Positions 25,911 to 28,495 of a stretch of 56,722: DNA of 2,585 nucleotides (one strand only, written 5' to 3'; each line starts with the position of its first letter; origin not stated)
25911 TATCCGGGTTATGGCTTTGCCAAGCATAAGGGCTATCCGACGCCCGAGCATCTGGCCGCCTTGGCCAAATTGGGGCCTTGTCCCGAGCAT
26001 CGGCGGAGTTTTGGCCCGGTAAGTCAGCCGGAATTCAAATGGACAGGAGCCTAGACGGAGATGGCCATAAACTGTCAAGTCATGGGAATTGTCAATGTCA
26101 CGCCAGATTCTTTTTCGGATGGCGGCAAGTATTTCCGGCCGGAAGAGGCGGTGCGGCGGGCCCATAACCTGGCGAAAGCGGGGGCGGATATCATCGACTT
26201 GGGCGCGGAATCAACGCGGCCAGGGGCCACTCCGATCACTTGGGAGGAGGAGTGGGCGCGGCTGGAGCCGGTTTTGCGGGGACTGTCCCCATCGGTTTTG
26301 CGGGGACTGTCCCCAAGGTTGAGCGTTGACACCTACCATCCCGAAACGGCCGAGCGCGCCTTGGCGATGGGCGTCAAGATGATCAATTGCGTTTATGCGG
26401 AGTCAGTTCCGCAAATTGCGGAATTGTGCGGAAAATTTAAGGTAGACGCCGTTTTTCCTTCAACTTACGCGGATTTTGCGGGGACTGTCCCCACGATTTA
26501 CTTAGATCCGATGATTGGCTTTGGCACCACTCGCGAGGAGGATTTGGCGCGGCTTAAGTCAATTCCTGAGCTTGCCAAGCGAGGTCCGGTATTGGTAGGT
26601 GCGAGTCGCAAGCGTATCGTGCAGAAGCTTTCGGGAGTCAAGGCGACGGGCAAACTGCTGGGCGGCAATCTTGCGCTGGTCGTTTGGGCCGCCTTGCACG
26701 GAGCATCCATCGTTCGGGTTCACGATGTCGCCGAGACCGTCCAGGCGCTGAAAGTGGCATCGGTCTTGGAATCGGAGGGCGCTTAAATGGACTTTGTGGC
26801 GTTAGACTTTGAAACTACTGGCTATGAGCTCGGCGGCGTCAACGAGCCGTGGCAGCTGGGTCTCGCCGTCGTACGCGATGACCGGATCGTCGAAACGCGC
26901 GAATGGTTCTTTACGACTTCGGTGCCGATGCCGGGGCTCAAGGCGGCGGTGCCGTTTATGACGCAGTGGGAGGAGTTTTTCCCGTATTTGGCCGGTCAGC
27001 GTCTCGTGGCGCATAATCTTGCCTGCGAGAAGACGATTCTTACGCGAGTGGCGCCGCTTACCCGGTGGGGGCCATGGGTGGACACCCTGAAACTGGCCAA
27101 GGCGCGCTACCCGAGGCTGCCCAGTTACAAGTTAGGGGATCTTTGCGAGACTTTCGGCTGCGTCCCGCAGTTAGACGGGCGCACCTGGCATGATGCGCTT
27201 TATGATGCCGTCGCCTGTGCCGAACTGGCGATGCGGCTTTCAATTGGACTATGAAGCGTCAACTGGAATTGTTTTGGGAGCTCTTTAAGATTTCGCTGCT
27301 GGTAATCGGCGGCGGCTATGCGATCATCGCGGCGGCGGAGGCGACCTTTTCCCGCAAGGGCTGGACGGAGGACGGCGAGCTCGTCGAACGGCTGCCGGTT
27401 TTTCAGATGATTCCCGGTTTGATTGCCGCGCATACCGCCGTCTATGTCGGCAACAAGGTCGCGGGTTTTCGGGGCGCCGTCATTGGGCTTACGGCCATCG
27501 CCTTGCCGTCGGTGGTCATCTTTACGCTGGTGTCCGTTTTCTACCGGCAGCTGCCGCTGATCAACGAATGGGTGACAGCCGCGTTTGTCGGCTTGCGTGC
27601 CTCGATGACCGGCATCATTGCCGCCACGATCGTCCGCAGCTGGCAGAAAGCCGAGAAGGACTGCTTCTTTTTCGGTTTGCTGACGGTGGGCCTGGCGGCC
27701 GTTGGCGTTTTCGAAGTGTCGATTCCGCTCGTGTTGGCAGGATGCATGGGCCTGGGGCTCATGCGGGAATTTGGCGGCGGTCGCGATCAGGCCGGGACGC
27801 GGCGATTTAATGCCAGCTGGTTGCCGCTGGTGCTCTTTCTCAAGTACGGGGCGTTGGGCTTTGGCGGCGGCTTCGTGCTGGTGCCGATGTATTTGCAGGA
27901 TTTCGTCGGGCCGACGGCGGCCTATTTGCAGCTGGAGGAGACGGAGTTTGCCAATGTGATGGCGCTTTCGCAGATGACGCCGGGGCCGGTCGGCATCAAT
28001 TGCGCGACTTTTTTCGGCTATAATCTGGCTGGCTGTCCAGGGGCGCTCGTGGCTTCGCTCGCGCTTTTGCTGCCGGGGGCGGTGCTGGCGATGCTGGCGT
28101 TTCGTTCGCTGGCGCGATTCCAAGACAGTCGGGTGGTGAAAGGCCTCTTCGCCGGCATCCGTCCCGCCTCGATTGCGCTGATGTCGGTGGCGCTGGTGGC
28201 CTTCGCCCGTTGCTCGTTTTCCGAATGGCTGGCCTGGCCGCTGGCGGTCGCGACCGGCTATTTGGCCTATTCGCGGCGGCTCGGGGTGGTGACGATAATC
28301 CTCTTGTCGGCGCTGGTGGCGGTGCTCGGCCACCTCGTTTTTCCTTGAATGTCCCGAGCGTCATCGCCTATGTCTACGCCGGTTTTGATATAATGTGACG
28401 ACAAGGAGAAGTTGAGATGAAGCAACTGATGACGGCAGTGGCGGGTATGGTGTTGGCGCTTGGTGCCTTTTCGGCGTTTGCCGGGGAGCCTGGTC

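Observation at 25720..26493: A 16-nt palindrome-bearing element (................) inserted in-frame five times in two housekeeping genes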

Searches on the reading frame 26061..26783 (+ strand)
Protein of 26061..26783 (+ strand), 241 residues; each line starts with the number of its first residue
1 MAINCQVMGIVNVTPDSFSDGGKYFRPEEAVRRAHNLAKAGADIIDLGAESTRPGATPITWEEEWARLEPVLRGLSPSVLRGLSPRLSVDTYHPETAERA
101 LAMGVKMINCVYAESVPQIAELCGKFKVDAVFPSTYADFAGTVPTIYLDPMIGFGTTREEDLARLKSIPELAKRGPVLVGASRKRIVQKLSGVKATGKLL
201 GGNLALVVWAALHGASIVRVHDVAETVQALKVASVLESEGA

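Call 6: find_homologous_proteins(query=window:26061-26783:+)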
Query window:26061-26783:+ (241 aa): 8000 proteins with E <= 0.001 among 8000 candidates; the best 120 are listed.
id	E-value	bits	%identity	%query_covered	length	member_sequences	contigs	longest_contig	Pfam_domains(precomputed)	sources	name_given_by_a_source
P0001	9.6e-154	528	100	100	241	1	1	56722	PF00809.29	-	-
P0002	3.8e-138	477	89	98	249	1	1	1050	PF00809.29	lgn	-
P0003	6.5e-100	352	69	97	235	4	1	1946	PF00809.29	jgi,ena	jgi:dihydropteroate synthase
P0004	1.7e-99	350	70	98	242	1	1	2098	PF00809.29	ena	-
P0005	3.8e-99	349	70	98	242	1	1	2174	PF00809.29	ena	-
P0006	5.8e-99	349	70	97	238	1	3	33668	PF00809.29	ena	-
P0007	7.2e-99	348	70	97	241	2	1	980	PF00809.29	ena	-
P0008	8.7e-99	348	70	98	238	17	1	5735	PF00809.29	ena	-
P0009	1.7e-98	347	68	99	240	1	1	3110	PF00809.29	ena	-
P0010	1.9e-98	347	70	97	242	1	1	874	PF00809.29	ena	-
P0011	2.0e-98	347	70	97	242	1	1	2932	PF00809.29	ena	-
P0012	2.2e-98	347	67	97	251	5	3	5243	PF00809.29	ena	-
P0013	6.8e-98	345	68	99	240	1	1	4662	PF00809.29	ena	-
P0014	1.1e-97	344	62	98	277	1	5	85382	PF00809.29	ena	-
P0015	1.6e-97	344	63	98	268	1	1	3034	PF00809.29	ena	-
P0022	7.5e-97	342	69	98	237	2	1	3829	PF00809.29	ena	-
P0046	9.4e-95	335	66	98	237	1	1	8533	PF00809.29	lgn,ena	-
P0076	8.1e-94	332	66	97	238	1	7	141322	PF00809.29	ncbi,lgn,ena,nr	ncbi:MAG: dihydropteroate synthase [Kiritimatiellae bacterium]|nr:dihydropteroate synthase [Kiritima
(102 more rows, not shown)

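Call 10: find_encoding_contigs(protein=P0014, flank=10000, max_places=2)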
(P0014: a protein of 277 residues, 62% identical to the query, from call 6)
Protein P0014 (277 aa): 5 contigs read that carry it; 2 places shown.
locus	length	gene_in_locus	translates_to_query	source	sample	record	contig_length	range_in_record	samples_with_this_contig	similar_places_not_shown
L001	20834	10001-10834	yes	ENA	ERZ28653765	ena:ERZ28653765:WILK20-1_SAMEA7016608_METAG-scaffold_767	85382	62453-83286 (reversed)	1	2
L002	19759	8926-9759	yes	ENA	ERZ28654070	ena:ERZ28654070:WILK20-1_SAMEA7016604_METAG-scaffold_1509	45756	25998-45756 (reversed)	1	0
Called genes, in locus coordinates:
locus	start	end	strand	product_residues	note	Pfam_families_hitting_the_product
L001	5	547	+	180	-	PF00466:Ribosomal_L10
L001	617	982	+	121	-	PF16320:Ribosomal_L12_N, PF00542:Ribosomal_L12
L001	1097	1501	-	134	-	-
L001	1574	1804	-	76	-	-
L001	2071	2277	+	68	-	PF09820:AAA-ATPase_like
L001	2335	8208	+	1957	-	-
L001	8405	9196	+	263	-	PF01168:Ala_racemase_N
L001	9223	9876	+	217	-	PF01351:RNase_HII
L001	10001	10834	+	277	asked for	PF00809:Pterin_bind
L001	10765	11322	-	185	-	PF00383:dCMP_cyt_deam_1, PF14437:MafB19-deam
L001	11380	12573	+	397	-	PF14607:GxDLY, PF14606:Lipase_GDSL_3, PF13472:Lipase_GDSL_2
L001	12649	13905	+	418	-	-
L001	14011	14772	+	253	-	PF00106:adh_short, PF08659:KR, PF13561:adh_short_C2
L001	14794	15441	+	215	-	PF00702:Hydrolase, PF12710:HAD, PF13419:HAD_2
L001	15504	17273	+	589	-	PF20434:BD-FAE, PF00135:COesterase (faint), PF00326:Peptidase_S9 (faint), PF01738:DLH (faint), PF20434:BD-FAE, PF07859:Abhydrolase_3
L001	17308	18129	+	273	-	PF00481:PP2C, PF13672:PP2C_2, PF07228:SpoIIE (weak)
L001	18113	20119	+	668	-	PF02922:CBM_48 (weak), PF00128:Alpha-amylase, PF02806:Alpha-amylase_C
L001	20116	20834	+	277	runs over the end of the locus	PF00491:Arginase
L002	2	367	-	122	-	?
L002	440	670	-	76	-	-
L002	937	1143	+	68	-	PF09820:AAA-ATPase_like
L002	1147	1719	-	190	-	-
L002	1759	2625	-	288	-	-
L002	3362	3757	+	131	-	-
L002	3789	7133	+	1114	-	-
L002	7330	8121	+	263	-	PF01168:Ala_racemase_N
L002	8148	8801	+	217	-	PF01351:RNase_HII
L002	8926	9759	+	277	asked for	PF00809:Pterin_bind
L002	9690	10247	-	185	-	PF00383:dCMP_cyt_deam_1, PF14437:MafB19-deam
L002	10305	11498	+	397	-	PF14607:GxDLY, PF14606:Lipase_GDSL_3, PF13472:Lipase_GDSL_2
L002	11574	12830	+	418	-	-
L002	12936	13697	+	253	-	PF00106:adh_short, PF08659:KR, PF13561:adh_short_C2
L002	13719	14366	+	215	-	PF00702:Hydrolase, PF12710:HAD, PF13419:HAD_2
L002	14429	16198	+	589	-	PF20434:BD-FAE, PF00135:COesterase (faint), PF00326:Peptidase_S9 (faint), PF01738:DLH (faint), PF20434:BD-FAE, PF07859:Abhydrolase_3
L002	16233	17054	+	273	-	PF00481:PP2C, PF13672:PP2C_2, PF07228:SpoIIE (weak)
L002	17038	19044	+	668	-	PF02922:CBM_48 (weak), PF00128:Alpha-amylase, PF02806:Alpha-amylase_C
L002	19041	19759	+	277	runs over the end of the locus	PF00491:Arginase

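Call 11: find_encoding_contigs(protein=P0076, flank=10000, max_places=2)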
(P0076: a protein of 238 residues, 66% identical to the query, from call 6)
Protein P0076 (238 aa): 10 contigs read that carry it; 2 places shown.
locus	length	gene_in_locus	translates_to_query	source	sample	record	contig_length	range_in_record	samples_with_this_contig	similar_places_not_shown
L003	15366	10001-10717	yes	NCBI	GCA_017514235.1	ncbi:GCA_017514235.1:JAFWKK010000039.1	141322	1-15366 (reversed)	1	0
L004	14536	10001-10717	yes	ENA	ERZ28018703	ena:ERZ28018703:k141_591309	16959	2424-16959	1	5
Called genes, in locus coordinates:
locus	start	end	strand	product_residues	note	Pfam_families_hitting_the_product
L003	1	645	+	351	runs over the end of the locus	PF04613:LpxD, PF00132:Hexapep, PF25084:LbH_EIF2B (faint), PF25087:GMPPB_C (weak), PF00132:Hexapep (weak)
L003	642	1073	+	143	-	PF01220:DHquinase_II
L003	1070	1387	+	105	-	-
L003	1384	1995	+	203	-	-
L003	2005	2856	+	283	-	-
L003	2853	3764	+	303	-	PF14393:DUF4422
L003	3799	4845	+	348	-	PF00092:VWA, PF06707:DUF1194 (faint), PF13519:VWA_2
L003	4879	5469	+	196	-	PF02397:Bac_transf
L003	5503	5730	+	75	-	-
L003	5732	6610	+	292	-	PF02749:QRPTase_N, PF01729:QRPTase_C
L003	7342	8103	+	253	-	PF06439:3keto-disac_hyd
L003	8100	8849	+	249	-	PF03309:Pan_kinase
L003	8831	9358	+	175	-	-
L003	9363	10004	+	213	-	PF01351:RNase_HII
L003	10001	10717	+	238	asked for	PF00809:Pterin_bind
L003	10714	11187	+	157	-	PF00929:RNase_T (faint)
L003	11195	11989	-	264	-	PF08448:PAS_4 (weak), PF00165:HTH_AraC, PF12833:HTH_18, PF00165:HTH_AraC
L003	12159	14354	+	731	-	-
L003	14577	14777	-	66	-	-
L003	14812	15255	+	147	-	-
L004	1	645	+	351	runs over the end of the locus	PF04613:LpxD, PF00132:Hexapep, PF25084:LbH_EIF2B (faint), PF25087:GMPPB_C (weak), PF00132:Hexapep (weak)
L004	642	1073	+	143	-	PF01220:DHquinase_II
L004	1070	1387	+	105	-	-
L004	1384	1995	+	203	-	-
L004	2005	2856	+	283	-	-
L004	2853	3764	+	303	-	PF14393:DUF4422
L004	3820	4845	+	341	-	PF00092:VWA, PF06707:DUF1194 (faint), PF13519:VWA_2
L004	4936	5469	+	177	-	PF02397:Bac_transf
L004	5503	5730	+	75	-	-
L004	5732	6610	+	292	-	PF02749:QRPTase_N, PF01729:QRPTase_C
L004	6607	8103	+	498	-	PF06439:3keto-disac_hyd, PF20407:DUF1583_N (faint), PF06439:3keto-disac_hyd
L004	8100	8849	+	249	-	PF03309:Pan_kinase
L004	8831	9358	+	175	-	-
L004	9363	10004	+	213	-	PF01351:RNase_HII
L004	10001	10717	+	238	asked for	PF00809:Pterin_bind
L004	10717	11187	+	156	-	PF00929:RNase_T (faint)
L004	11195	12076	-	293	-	PF08448:PAS_4 (weak), PF00165:HTH_AraC, PF12833:HTH_18, PF00165:HTH_AraC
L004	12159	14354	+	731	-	-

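Call 12: find_encoding_contigs(protein=P0002, flank=10000, max_places=2)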
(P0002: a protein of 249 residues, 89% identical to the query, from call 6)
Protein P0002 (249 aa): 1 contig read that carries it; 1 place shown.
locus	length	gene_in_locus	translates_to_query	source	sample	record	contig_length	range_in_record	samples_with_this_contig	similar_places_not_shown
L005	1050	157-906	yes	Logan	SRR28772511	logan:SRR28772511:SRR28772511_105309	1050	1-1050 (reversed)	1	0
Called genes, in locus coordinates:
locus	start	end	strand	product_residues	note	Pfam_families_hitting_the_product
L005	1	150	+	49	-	?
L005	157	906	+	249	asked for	PF00809:Pterin_bind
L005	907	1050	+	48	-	?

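Call 23: find_related_loci(query=A1, collection=metagenome_contigs, flank=10000)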
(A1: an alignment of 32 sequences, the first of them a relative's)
Query A1 (241 aa) in metagenome_contigs; peptide patterns used: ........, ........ (x = any residue, [..] = any of these).
600 stretches matched a pattern (row limit reached: there are more); 598 encode a relative of the query (tblastn E <= 1e-3); the best 80 are kept; 80 distinct loci.
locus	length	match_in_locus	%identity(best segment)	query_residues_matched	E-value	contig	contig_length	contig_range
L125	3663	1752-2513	40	3-237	3e-48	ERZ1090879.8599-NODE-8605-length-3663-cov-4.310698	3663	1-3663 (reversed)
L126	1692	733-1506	40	5-236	3e-49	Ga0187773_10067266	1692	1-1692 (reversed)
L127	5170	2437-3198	40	7-238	1e-45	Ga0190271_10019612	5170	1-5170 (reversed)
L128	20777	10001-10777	38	5-236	4e-45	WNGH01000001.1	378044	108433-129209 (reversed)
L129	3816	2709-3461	40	7-232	3e-45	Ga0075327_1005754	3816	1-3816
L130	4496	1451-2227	41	4-238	3e-45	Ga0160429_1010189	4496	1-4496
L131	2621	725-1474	40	7-232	1e-44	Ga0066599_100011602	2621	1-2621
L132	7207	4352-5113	41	7-239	1e-44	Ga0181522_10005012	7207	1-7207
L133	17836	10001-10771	38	7-236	5e-44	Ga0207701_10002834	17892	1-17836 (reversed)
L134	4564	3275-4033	34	6-232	8e-44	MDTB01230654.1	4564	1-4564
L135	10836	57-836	36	5-238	8e-44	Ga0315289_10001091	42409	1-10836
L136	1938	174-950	39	6-238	5e-44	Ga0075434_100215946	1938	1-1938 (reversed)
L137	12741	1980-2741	42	7-238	1e-43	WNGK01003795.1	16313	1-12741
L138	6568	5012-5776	41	7-239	2e-43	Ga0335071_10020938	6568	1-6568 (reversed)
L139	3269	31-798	36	7-238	2e-43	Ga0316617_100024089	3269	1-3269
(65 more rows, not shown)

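Call 44: predict_structure(alignment_id=A1)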
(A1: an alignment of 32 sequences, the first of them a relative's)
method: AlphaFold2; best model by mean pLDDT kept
length: 241 residues; sequences in the alignment: 32
mean_pLDDT: 88.0   pTM: 0.88
mean pLDDT of the five models: 88.0, 87.5, 87.3, 86.8, 85.6
residues with pLDDT >= 90: 157; 70-90: 54; 50-70: 29; < 50: 1
segments of 3 or more residues with pLDDT < 50: none
pLDDT, mean of each block of 10 residues (from residue 1): 86 72 84 94 92 69 94 79 81 96 95 92 96 84 91 87 95 95 85 77 94 96 95 86 48
secondary structure, 60 per line:
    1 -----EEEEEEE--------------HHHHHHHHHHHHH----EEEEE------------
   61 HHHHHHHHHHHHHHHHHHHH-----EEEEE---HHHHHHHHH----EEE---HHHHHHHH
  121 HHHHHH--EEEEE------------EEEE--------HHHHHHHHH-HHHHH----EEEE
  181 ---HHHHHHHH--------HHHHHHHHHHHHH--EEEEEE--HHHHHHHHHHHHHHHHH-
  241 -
elements in order: E6-12 H27-39 E44-48 H61-80 E86-90 H94-102 E107-109 H113-126 E129-133 E146-149 H158-166 H168-172 E177-180 H184-191 H200-212 E215-220 H223-239

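Call 61: search_protein_families(library=pfam, proteins=[window:26061-26783:+], max_evalue=0.001)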
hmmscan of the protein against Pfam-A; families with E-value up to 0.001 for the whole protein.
window:26061-26783:+ (241 aa): 1 family
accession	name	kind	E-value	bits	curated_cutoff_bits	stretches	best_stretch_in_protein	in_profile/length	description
PF00809.28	Pterin_bind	-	6.1e-49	167.3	25.5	2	8-131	1-121/244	Pterin binding enzyme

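Call 62: search_solved_structures(query=window:26061-26783:+, show_alignments=2, max_evalue=1e-10)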
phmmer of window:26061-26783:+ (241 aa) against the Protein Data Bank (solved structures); distinct sequences matched with E-value up to 1e-10: 44.
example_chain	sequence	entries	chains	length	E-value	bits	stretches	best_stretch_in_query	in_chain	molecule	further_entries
2dqw_A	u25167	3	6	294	1.8e-44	155.5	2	6-131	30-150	Dihydropteroate synthase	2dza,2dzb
6day_A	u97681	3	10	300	8.1e-41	143.6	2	6-138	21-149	Dihydropteroate synthase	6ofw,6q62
7l6p_A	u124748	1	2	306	8.7e-38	133.7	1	5-113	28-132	Dihydropteroate synthase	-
6omz_A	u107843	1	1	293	2.4e-37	132.3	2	5-127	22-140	Dihydropteroate synthase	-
6pz2_A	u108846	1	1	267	2.4e-37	132.3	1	6-129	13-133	Dihydropteroate synthase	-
2y5j_A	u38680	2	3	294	2.2e-36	129.1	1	7-115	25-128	DIHYDROPTEROATE SYNTHASE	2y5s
1aj0_A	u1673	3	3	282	1e-35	127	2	6-123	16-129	DIHYDROPTEROATE SYNTHASE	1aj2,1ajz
5u0v_A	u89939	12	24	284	1e-35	126.9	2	6-123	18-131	Dihydropteroate synthase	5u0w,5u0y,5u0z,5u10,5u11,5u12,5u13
9p5i_A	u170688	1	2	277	1.1e-35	126.8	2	6-123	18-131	Dihydropteroate synthase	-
5umg_A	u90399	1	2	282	1.2e-35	126.7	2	6-117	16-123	Dihydropteroate synthase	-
1tws_A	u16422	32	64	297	3.3e-35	125.3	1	6-131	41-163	DHPS, Dihydropteroate synthase | Dihydropteroate synthase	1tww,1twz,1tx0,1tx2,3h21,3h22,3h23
2vef_A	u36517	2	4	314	3.7e-35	125.1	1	7-169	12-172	DIHYDROPTEROATE SYNTHASE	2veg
7tq1_A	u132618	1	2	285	1.3e-34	123.3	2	6-123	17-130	Dihydropteroate synthase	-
3v5o_A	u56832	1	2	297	1.6e-34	123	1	6-131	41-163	Dihydropteroate synthase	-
1eye_A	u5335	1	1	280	2.2e-33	119.3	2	5-122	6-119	DIHYDROPTEROATE SYNTHASE I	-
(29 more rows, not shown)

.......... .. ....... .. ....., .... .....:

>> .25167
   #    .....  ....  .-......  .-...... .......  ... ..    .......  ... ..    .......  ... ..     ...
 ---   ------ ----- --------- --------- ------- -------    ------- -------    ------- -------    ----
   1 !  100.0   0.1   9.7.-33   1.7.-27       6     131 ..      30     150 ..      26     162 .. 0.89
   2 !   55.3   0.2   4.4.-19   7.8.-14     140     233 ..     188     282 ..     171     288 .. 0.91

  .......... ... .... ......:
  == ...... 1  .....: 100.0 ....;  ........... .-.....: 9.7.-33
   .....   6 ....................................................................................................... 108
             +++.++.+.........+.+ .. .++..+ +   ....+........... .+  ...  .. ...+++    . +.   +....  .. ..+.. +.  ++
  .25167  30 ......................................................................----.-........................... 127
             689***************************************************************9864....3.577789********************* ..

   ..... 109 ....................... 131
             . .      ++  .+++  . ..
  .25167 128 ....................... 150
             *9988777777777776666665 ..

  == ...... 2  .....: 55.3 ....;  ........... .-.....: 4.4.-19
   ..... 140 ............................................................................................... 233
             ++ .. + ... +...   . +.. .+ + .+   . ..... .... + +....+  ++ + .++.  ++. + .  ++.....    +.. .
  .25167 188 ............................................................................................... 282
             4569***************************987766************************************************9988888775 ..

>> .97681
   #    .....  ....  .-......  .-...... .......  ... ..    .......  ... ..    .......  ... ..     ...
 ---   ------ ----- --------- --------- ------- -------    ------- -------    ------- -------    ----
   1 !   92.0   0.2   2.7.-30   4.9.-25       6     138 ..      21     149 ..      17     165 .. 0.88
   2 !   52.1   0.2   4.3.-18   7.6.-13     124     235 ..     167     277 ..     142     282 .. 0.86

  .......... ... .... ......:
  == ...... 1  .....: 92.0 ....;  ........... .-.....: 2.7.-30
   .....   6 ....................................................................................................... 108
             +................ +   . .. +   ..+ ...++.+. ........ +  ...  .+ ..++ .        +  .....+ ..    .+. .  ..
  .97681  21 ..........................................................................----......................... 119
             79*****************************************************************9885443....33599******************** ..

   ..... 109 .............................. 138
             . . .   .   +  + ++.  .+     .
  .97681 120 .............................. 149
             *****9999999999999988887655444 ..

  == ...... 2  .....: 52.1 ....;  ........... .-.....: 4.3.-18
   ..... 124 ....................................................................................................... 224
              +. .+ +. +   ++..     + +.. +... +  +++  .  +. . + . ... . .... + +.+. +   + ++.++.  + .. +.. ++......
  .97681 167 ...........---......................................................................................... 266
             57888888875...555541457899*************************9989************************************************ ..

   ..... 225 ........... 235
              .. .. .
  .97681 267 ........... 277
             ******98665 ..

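Call 72: find_encoding_contigs(protein=P0046, flank=10000, max_places=1)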
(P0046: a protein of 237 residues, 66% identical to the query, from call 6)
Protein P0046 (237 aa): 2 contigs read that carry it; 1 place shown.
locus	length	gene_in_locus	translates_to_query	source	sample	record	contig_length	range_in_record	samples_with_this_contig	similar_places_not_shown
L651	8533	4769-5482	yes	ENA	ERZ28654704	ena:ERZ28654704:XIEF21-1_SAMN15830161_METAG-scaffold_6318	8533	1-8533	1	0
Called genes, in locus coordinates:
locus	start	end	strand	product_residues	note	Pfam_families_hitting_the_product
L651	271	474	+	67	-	-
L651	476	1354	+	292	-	PF02749:QRPTase_N, PF01729:QRPTase_C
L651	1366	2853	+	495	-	PF06439:3keto-disac_hyd, PF20407:DUF1583_N (faint), PF06439:3keto-disac_hyd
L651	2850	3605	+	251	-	PF03309:Pan_kinase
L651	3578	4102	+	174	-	-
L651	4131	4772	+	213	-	PF01351:RNase_HII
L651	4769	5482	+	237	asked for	PF00809:Pterin_bind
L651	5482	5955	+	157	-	PF00929:RNase_T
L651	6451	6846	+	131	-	PF01934:HepT-like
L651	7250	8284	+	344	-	-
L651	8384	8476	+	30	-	-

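Call 73: find_encoding_contigs(protein=P0022, flank=10000, max_places=1)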
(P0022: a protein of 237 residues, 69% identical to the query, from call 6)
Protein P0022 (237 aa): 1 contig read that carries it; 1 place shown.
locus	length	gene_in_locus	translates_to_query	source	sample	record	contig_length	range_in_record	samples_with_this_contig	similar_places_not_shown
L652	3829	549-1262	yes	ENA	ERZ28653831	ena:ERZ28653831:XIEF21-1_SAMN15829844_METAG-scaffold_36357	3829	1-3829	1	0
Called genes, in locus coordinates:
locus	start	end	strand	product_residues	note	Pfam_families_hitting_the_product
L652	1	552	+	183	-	?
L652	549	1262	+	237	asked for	PF00809:Pterin_bind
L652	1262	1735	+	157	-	PF00929:RNase_T (faint)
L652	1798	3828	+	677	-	?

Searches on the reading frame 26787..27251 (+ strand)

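Call 61: search_protein_families(library=pfam, proteins=[window:26787-27251:+], max_evalue=0.001)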
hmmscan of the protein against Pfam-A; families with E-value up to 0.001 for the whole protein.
window:26787-27251:+ (155 aa): 1 family
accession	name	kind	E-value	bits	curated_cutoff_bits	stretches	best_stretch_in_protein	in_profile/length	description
PF00929.31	RNase_T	-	7.1e-11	43.4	24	1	52-147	65-163/164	Exonuclease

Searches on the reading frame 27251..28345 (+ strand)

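Call 61: search_protein_families(library=pfam, proteins=[window:27251-28345:+], max_evalue=0.001)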
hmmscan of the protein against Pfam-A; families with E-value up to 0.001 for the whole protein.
window:27251-28345:+ (365 aa): 1 family
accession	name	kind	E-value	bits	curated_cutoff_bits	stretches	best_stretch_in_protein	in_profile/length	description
PF02417.20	Chromate_transp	-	6.7e-65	218.6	28.6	2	194-357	5-165/166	Chromate transporter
